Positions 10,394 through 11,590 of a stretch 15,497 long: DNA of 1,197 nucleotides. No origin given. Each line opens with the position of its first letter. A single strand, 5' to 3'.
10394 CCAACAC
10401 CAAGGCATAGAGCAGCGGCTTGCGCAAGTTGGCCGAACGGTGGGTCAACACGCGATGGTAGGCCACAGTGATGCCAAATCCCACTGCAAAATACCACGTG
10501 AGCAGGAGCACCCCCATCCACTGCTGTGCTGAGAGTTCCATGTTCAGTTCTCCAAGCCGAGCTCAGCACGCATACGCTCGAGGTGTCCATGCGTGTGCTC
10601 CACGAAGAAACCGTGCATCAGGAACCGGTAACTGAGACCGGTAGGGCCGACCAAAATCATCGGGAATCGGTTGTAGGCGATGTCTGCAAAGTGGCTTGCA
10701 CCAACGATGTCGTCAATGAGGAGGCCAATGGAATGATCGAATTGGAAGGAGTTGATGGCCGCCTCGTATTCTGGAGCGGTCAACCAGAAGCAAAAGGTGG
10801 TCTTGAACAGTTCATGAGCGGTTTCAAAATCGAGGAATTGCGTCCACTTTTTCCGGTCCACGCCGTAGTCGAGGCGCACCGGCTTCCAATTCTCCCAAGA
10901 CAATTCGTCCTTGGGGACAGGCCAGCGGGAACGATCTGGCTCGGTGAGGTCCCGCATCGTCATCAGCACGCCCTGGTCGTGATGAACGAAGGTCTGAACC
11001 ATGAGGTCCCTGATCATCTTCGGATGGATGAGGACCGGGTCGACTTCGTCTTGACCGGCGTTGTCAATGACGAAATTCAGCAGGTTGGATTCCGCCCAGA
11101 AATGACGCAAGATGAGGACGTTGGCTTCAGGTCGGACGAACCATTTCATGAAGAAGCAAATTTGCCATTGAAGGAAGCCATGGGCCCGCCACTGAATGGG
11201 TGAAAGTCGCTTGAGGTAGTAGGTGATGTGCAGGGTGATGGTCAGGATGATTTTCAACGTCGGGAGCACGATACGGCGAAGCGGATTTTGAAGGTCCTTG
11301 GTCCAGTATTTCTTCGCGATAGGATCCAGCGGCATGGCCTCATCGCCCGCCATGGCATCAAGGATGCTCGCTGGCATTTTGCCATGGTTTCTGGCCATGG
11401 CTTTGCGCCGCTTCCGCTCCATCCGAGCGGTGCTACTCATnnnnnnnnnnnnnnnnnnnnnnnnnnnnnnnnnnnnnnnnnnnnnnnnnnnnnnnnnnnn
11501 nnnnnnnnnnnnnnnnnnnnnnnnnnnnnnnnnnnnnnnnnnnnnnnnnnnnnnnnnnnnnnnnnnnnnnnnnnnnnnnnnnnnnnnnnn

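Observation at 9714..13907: Orphan five-gene operon: His-rich membrane protein, KAS III, heme-oxygenase-like di-iron oxidase, unknown protein, Delta9-type desaturase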

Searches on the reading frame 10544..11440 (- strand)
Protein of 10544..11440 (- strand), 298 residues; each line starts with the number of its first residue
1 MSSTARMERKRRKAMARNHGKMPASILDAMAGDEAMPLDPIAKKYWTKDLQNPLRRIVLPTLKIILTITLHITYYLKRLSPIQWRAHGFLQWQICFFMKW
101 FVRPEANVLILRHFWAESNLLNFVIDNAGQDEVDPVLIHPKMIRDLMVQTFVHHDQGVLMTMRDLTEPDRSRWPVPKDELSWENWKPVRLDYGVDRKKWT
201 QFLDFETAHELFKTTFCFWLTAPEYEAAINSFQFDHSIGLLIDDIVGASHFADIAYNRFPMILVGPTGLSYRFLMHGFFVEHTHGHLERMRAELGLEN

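Call 4: search_protein_families(library=pfam, proteins=[window:10544-11440:-], max_evalue=0.1)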
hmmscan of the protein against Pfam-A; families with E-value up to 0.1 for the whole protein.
window:10544-11440:- (298 aa): 2 families
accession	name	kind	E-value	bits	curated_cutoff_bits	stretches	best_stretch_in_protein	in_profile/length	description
PF22523.1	DUF6999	-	4.4e-85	285.5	27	1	23-291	5-275/275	Family of unknown function (DUF6999)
PF15012.11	DUF4519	-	0.039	14.5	27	0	48-72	24-48/56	Domain of unknown function (DUF4519)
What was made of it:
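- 10544..11440 (-): g4: 298-aa DUF6999 protein. All-helical, probable metal-binding protein of unknown function and unmatched fold. PF22523 at E 4e-85 (call 4).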

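Call 5: search_protein_families(library=ncbifam, proteins=[window:10544-11440:-], max_evalue=0.1)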
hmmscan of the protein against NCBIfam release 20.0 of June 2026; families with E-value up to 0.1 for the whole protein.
window:10544-11440:- (298 aa): 0 families

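Call 8: find_related_loci(query=window:10544-11440:-, collection=genome_contigs, flank=8000)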
Query window:10544-11440:- (298 aa) in genome_contigs; peptide patterns used: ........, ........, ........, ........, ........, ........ (x = any residue, [..] = any of these).
100 stretches matched a pattern; 62 encode a relative of the query (tblastn E <= 1e-3); 57 distinct loci.
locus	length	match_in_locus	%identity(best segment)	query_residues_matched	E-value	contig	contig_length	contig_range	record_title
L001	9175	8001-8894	99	1-298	0e+0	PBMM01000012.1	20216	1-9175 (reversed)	MAG: Methanobacteriota archaeon isolate SP212 42957, whole genome shotgun sequence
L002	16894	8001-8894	98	1-298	0e+0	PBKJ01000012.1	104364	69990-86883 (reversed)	MAG: Methanobacteriota archaeon isolate SP272 126521, whole genome shotgun sequence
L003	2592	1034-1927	97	1-298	0e+0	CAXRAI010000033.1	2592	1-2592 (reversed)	MAG: Salinimicrobium sp. isolate YZ09aB_8.71 genome assembly, contig: k141_1022754, whole genome shotgun sequence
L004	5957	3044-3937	96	1-298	0e+0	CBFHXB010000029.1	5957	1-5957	MAG: Candidatus Poseidoniaceae archaeon isolate Co_bin_437_indper genome assembly, contig: Co_bin_437_indper_c32, whole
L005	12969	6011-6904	94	1-298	0e+0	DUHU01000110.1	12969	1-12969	MAG TPA_asm: Candidatus Poseidoniaceae archaeon isolate UBA12206 contig_99311, whole genome shotgun sequence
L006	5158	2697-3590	89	1-298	0e+0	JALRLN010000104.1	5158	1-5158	MAG: Candidatus Poseidoniaceae archaeon isolate JJ.15 NODE_104_length_5158_cov_3.026373, whole genome shotgun sequence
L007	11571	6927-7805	82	6-298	4e-172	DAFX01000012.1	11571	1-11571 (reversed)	MAG TPA_asm: Euryarchaeota archaeon UBA433 UBA433_contig_6010, whole genome shotgun sequence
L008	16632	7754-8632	82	6-298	2e-171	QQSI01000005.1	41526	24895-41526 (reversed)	MAG: Candidatus Poseidoniales archaeon isolate bin_35 U_43220-5, whole genome shotgun sequence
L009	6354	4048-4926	82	6-298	5e-172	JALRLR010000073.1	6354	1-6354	MAG: Poseidonia sp. isolate JJ.4 NODE_73_length_6354_cov_9.680899, whole genome shotgun sequence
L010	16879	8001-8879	82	6-298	8e-171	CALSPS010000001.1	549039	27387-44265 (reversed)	MAG: Candidatus Poseidoniaceae archaeon isolate C_MB351 genome assembly, contig: contig_17998_C_MB351, whole genome shot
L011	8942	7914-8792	82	6-298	4e-171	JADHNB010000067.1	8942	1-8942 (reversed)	MAG: Poseidonia sp. isolate BS301-5m-G57 BS301-5m-C11027, whole genome shotgun sequence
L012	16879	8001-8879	81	6-298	2e-170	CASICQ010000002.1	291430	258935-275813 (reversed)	MAG: Candidatus Poseidoniaceae archaeon isolate FRAM_WSC20_S10_BML_bin_147_1 genome assembly, contig: FRAM_WSC20_S10_BML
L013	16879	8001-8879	81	6-298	5e-170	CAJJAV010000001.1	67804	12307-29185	uncultured Candidatus Poseidoniales archaeon isolate FRAM18_bin109 genome assembly, contig: FRAM17_bin109-1, whole genom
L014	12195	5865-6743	81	6-298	3e-170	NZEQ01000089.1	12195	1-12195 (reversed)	MAG: Verrucomicrobiales bacterium isolate ARS100 MHASMcontig_53237, whole genome shotgun sequence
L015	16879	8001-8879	81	6-298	1e-169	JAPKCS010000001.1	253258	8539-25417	MAG: Candidatus Poseidoniaceae archaeon isolate ANT-70 NODE_2_length_253258_cov_16.196629, whole genome shotgun sequence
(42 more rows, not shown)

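Call 12: find_homologous_proteins(query=window:10544-11440:-, max_evalue=0.001)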
Query window:10544-11440:- (298 aa): 237 proteins with E <= 0.001 among 1098 candidates; the best 120 are listed.
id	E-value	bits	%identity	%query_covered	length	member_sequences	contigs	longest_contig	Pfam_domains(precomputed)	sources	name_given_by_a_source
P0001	6.2e-189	645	89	100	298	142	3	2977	PF22523.2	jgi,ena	-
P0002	1.2e-170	585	82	98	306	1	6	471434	PF22523.2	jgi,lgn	jgi:hypothetical protein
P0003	1.2e-170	585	82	98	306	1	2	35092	PF22523.2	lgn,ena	-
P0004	1.2e-170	585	82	98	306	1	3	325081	PF22523.2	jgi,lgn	jgi:hypothetical protein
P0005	1.2e-170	585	82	98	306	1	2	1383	PF22523.2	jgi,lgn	jgi:hypothetical protein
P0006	3.9e-170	583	82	98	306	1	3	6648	PF22523.2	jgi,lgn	jgi:hypothetical protein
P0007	3.9e-170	583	82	98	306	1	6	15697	PF22523.2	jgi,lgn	jgi:hypothetical protein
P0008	4.0e-170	583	82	98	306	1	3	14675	PF22523.2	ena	-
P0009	4.0e-170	583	82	98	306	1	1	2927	PF22523.2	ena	-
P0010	4.0e-170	583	82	98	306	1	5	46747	PF22523.2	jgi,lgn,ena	jgi:hypothetical protein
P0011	4.0e-170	583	82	98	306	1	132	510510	PF22523.2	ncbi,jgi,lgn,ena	jgi:hypothetical protein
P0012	4.0e-170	583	82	98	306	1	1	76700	PF22523.2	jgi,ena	jgi:hypothetical protein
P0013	4.0e-170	583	82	98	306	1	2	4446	PF22523.2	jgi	jgi:hypothetical protein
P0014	4.1e-170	583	82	98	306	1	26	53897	PF22523.2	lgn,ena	-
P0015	4.1e-170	583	82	98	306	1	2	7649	PF22523.2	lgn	-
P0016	4.1e-170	583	82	98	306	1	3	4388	PF22523.2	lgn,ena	-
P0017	4.1e-170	583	82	98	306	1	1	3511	PF22523.2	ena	-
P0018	4.5e-170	583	82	96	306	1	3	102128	PF22523.2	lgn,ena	-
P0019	5.4e-170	582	82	98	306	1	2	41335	PF22523.2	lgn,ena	-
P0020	9.6e-170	582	82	98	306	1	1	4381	PF22523.2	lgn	-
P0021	9.6e-170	582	82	98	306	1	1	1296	PF22523.2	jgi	jgi:hypothetical protein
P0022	9.9e-170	582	82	98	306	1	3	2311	PF22523.2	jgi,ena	-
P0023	1.1e-169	581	82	98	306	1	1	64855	PF22523.2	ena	-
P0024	1.3e-169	581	82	98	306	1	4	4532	PF22523.2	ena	-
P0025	1.5e-169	581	82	98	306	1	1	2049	PF22523.2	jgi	-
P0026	2.1e-169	580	82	98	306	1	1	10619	PF22523.2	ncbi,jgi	-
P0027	2.5e-169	580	82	96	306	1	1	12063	PF22523.2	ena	-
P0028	2.5e-169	580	82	98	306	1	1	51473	PF22523.2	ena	-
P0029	2.8e-169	580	82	98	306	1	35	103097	PF22523.2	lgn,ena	-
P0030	2.9e-169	580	82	98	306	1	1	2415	PF22523.2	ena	-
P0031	4.0e-169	580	81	98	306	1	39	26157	PF22523.2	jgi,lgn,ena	-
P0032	4.5e-169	579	81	98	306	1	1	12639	PF22523.2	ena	-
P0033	5.0e-169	579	82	98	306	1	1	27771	PF22523.2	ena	-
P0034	5.0e-169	579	82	98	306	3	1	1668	PF22523.2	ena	-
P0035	6.5e-169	579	82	98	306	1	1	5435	PF22523.2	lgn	-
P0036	6.5e-169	579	82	98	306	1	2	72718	PF22523.2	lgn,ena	-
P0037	7.2e-169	579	81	98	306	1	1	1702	PF22523.2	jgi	-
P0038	7.5e-169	579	81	96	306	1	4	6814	PF22523.2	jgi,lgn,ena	jgi:hypothetical protein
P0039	7.7e-169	579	81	96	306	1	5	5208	PF22523.2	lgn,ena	-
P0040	7.8e-169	579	81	96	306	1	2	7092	PF22523.2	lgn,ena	-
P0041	1.2e-168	578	81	98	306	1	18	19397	PF22523.2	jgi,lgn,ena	-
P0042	1.3e-168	578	81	98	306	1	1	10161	PF22523.2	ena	-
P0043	1.3e-168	578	82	98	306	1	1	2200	PF22523.2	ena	-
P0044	1.3e-168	578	81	98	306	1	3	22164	PF22523.2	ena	-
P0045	1.3e-168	578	81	98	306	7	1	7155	PF22523.2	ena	-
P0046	1.5e-168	578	80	98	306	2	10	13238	PF22523.2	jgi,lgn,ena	-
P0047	1.5e-168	578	80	98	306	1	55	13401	PF22523.2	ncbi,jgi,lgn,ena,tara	tara:strand:+ start:3357 stop:4277 length:921 start_codon:yes stop_codon:yes gene_type:complete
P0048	1.5e-168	578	80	98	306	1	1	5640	PF22523.2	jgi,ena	-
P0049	1.6e-168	578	80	98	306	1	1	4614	PF22523.2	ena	-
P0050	1.9e-168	577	81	98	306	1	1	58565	PF22523.2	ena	-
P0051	2.7e-168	577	80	98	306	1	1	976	PF22523.2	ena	-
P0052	4.0e-168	576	81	98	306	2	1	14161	PF22523.2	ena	-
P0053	4.4e-168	576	81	98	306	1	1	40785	PF22523.2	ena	-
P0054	5.0e-168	576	80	98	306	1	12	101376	PF22523.2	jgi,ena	-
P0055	5.0e-168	576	80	98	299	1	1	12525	PF22523.2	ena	-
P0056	5.4e-168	576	80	98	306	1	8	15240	PF22523.2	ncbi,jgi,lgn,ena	jgi:hypothetical protein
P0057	8.8e-168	575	81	98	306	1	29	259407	PF22523.2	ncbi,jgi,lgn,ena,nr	ncbi:MAG: hypothetical protein OSA38_00085 [Candidatus Poseidoniaceae archaeon]|nr:hypothetical prot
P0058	9.0e-168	575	81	98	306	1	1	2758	PF22523.2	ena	-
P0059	9.3e-168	575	81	96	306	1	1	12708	PF22523.2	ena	-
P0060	9.5e-168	575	81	98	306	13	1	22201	PF22523.2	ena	-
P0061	1.1e-167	575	81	98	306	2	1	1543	PF22523.2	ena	-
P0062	1.1e-167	575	80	98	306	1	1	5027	PF22523.2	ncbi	-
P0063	1.1e-167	575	80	98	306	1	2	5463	PF22523.2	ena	-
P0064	1.2e-167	575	81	98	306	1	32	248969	PF22523.2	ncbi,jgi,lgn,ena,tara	jgi:hypothetical protein|tara:strand:+ start:4558 stop:5478 length:921 start_codon:yes stop_codon:ye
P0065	1.2e-167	575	81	98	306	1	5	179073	PF22523.2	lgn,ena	-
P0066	1.2e-167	575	80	98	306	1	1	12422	PF22523.2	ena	-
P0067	1.2e-167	575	80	98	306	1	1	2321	PF22523.2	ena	-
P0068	1.4e-167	575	80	98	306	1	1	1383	PF22523.2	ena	-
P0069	1.4e-167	575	81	96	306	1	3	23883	PF22523.2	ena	-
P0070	1.4e-167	574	81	96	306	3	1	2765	PF22523.2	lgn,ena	-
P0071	1.5e-167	574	81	98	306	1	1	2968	PF22523.2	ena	-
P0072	1.9e-167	574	81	98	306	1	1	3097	PF22523.2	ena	-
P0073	2.3e-167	574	80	98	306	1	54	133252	PF22523.2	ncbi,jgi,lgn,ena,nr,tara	ncbi:MAG: hypothetical protein DWC06_04595 [Candidatus Poseidoniales archaeon]|nr:hypothetical prote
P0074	2.7e-167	574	81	96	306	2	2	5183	PF22523.2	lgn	-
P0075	3.2e-167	573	81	98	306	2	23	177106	PF22523.2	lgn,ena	-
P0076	3.6e-167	573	81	98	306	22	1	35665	PF22523.2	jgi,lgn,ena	jgi:hypothetical protein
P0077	5.8e-167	572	81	98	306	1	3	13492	PF22523.2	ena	-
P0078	6.5e-167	572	81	95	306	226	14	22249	PF22523.2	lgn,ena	-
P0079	1.3e-166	571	80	98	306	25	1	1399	PF22523.2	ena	-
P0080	1.4e-166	571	80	98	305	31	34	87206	PF22523.2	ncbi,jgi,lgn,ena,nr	ncbi:MAG: hypothetical protein O3B00_03875 [archaeon]|jgi:hypothetical protein|nr:hypothetical prote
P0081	3.0e-166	570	81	98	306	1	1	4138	PF22523.2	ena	-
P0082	3.4e-166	570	81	98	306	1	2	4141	PF22523.2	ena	-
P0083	7.4e-166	569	79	98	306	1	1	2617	PF22523.2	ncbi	-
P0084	3.9e-165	566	80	98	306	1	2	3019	PF22523.2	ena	-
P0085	9.3e-165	565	78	98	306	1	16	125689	PF22523.2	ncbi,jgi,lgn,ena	-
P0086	9.3e-165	565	78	98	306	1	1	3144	PF22523.2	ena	-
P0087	9.4e-165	565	78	100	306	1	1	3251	PF22523.2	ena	-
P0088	1.7e-164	564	79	98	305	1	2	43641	PF22523.2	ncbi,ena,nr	ncbi:MAG: hypothetical protein CL988_02750 [Euryarchaeota archaeon]|nr:hypothetical protein [Euryarc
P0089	2.0e-164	564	80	98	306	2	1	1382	PF22523.2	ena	-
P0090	2.8e-164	564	79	98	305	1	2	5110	PF22523.2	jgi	-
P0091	4.2e-164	563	79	98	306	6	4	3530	PF22523.2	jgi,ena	jgi:hypothetical protein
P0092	6.2e-164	563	78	98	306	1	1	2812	PF22523.2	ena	-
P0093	8.4e-164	562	80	98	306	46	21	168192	PF22523.2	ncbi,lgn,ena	-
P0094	4.3e-163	560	79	98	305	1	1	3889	PF22523.2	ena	-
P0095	4.3e-163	560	79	98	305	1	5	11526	PF22523.2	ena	-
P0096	5.8e-163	559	78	98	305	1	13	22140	PF22523.2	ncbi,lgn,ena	-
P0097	5.8e-163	559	78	98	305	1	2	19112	PF22523.2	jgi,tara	tara:strand:+ start:3119 stop:4036 length:918 start_codon:yes stop_codon:yes gene_type:complete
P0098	5.8e-163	559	78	98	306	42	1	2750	PF22523.2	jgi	-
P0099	6.1e-163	559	78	98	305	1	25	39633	PF22523.2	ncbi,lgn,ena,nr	ncbi:MAG: hypothetical protein QF364_00145 [Candidatus Poseidoniaceae archaeon]|nr:hypothetical prot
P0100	6.1e-163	559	78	98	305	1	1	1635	PF22523.2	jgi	-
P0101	8.0e-163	559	79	98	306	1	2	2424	PF22523.2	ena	-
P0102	8.2e-163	559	78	98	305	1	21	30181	PF22523.2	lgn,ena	-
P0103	8.2e-163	559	78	98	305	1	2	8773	PF22523.2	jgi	-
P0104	8.5e-163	559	78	98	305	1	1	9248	PF22523.2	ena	-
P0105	9.7e-163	559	79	98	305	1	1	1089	PF22523.2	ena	-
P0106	1.1e-162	558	78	98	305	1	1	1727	PF22523.2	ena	-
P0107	1.1e-162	558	78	98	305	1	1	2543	PF22523.2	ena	-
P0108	1.2e-162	558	78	98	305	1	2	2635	PF22523.2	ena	-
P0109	2.2e-162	557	78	98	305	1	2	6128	PF22523.2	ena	-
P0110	5.1e-162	556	78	98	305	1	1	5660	PF22523.2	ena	-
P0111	6.8e-162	556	78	98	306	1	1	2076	PF22523.2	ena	-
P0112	7.3e-162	556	78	98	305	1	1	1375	PF22523.2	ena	-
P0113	7.9e-162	556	78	98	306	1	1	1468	PF22523.2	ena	-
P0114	1.2e-161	555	78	98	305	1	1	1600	PF22523.2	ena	-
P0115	1.5e-161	555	77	98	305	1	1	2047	PF22523.2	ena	-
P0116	4.5e-161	553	78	96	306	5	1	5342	PF22523.2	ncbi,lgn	-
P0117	8.9e-161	552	78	96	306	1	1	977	PF22523.2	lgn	-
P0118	4.9e-159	546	77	98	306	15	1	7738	PF22523.2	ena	-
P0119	6.2e-158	543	76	98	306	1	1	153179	PF22523.2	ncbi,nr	ncbi:hypothetical protein N9O19_01230 [Euryarchaeota archaeon]|nr:hypothetical protein [Euryarchaeot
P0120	9.7e-158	542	76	98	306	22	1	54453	PF22523.2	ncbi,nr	ncbi:hypothetical protein OAP41_01590 [Candidatus Poseidoniaceae archaeon]|nr:hypothetical protein [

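Call 21: search_protein_representatives(protein=window:10544-11440:-)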
Query: 298 residues. Proteins with E-value up to 0.001 (for the whole library): 181; up to 1e-10: 83; up to 1e-30: 14. The best 150 are listed.
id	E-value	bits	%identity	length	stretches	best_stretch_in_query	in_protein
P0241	7.4e-80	284.7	48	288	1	24-293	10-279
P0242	2.2e-61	224.0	47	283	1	24-239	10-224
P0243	4.2e-50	187.0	72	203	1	160-269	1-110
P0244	2.7e-49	184.3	36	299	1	29-295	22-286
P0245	2.0e-41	158.5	46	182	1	26-191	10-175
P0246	3.5e-40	154.4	53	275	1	23-159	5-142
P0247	9.7e-40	152.9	32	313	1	19-290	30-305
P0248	1.2e-37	146.0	77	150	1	22-105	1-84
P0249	4.5e-37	144.2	49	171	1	25-156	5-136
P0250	4.3e-35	137.7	44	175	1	131-291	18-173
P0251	7.5e-34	133.6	42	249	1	29-191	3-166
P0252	2.3e-33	132.0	30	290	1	27-292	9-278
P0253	7.1e-33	130.4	48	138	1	90-218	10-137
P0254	7.7e-32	127.0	74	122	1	98-178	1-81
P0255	7.0e-30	120.6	44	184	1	24-158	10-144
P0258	1.3e-26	109.8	29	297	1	30-292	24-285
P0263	1.2e-24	103.4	29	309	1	32-292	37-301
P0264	2.7e-24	102.2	29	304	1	23-290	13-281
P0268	1.3e-23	100.0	30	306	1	24-289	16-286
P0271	3.0e-22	95.5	27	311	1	30-292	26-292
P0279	1.5e-18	83.4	26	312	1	23-291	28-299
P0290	4.0e-15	72.1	25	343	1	34-290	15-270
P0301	1.7e-13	66.7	24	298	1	23-289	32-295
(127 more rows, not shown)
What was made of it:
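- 10544..11440 (-): The family is small: 181 clusters at 50% identity among 1.84 billion representatives (call 21).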

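Call 27: search_solved_structures(query=A2, max_evalue=10, show_alignments=2)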
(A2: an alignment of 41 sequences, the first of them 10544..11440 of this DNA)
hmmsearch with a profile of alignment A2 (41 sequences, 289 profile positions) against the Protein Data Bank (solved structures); distinct sequences matched with E-value up to 10: 0.
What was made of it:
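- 10544..11440 (-): A profile search of PDB sequences gives nothing (call 27).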

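Call 35: predict_structure(alignment_id=A2)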
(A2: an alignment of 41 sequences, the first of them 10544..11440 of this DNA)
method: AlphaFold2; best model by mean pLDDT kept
length: 298 residues; sequences in the alignment: 41
mean_pLDDT: 92.6   pTM: 0.87
mean pLDDT of the five models: 92.6, 92.3, 92.1, 91.7, 91.5
residues with pLDDT >= 90: 243; 70-90: 52; 50-70: 3; < 50: 0
segments of 3 or more residues with pLDDT < 50: none
pLDDT, mean of each block of 10 residues (from residue 1): 82 81 83 85 93 93 96 95 94 96 97 97 96 94 90 91 91 96 95 93 95 95 95 96 96 94 92 95 95 86
secondary structure, 60 per line:
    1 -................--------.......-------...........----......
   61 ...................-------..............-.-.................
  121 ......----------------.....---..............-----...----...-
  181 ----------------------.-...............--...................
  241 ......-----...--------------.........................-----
elements in order: H2-17 H26-32 H40-50 H55-79 H87-100 H104-126 H143-147 H151-164 H205-219 H222-246 H269-293
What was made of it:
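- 10544..11440 (-): AF2 pLDDT 92.6, pTM 0.87 (call 35).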

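Call 38: fold_search(model_id=the predicted structure, library=pdb)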
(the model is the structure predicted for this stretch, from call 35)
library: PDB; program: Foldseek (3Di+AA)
matches with E <= 10: 88; with E <= 0.001: 0
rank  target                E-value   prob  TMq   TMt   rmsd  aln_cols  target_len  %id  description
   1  3ahq                  5.2e-01  0.10  0.13  0.11  16.6       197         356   13  hyperactive human Ero1 (released 2010-12-22)
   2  9prr_C                1.4e+00  0.06  0.14  0.16  17.8       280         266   14  X-ray crystal structure of Streptomyces cacaoi PolF in complex with iron and L-isoleucine (released 2025-10-15)
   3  9lvj_L                1.6e+00  0.06  0.20  0.11  18.2       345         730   12  Cryo-EM structure of Sestrin2 bound human GATOR2 complex (released 2025-08-13)
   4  9prr_F                1.6e+00  0.06  0.14  0.15  17.8       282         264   14  X-ray crystal structure of Streptomyces cacaoi PolF in complex with iron and L-isoleucine (released 2025-10-15)
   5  3nvj                  1.7e+00  0.06  0.13  0.11  16.5       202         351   10  Crystal structure of the C143A/C166A mutant of Ero1p (released 2010-11-03)
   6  9j3v_B                1.9e+00  0.05  0.14  0.16  18.2       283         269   14  Fe2+/Fe2+ PolF-L-isoleucine complex (released 2025-10-08)
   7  9prr_D                2.1e+00  0.05  0.14  0.15  17.8       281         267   15  X-ray crystal structure of Streptomyces cacaoi PolF in complex with iron and L-isoleucine (released 2025-10-15)
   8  3ahr                  2.2e+00  0.05  0.14  0.12  16.6       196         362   13  Inactive human Ero1 (released 2010-12-22)
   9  9j29_B                2.2e+00  0.04  0.14  0.16  20.4       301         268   10  Fe/Fe-SzPolF-POIA complex (released 2025-10-08)
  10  9mri_D                2.2e+00  0.04  0.14  0.15  20.1       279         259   14  X-ray crystal structure of Streptomyces cacaoi PolF bound to Zn(II) (released 2025-10-22)
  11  9pj2_F                2.4e+00  0.04  0.15  0.16  19.9       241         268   14  Crystal structure of non-haem diiron azetidine synthase from Streptomyces cacaoi var. asoensis complexed with iron, L- (released 2025-12-24)
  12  8k6e_B                2.4e+00  0.04  0.16  0.15  22.0       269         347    8  LnaB-Actin-PRUb ternary complex (released 2025-02-05)
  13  7njn_d                2.5e+00  0.03  0.12  0.09  31.0       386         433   11  Mycobacterium smegmatis ATP synthase state 1d (released 2021-10-27)
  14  9prr_E                2.6e+00  0.04  0.15  0.16  18.2       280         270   14  X-ray crystal structure of Streptomyces cacaoi PolF in complex with iron and L-isoleucine (released 2025-10-15)
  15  3m31                  2.7e+00  0.06  0.14  0.12  15.9       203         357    9  Structure of the C150A/C295A mutant of S. cerevisiae Ero1p (released 2010-11-03)
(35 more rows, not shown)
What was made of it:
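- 10544..11440 (-): Foldseek against PDB gives nothing below E 0.5 (call 38).
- Tried and rejected: A weak Foldseek hit to the HDO PolF (E 1.4, TM 0.15) is noise (call 38).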
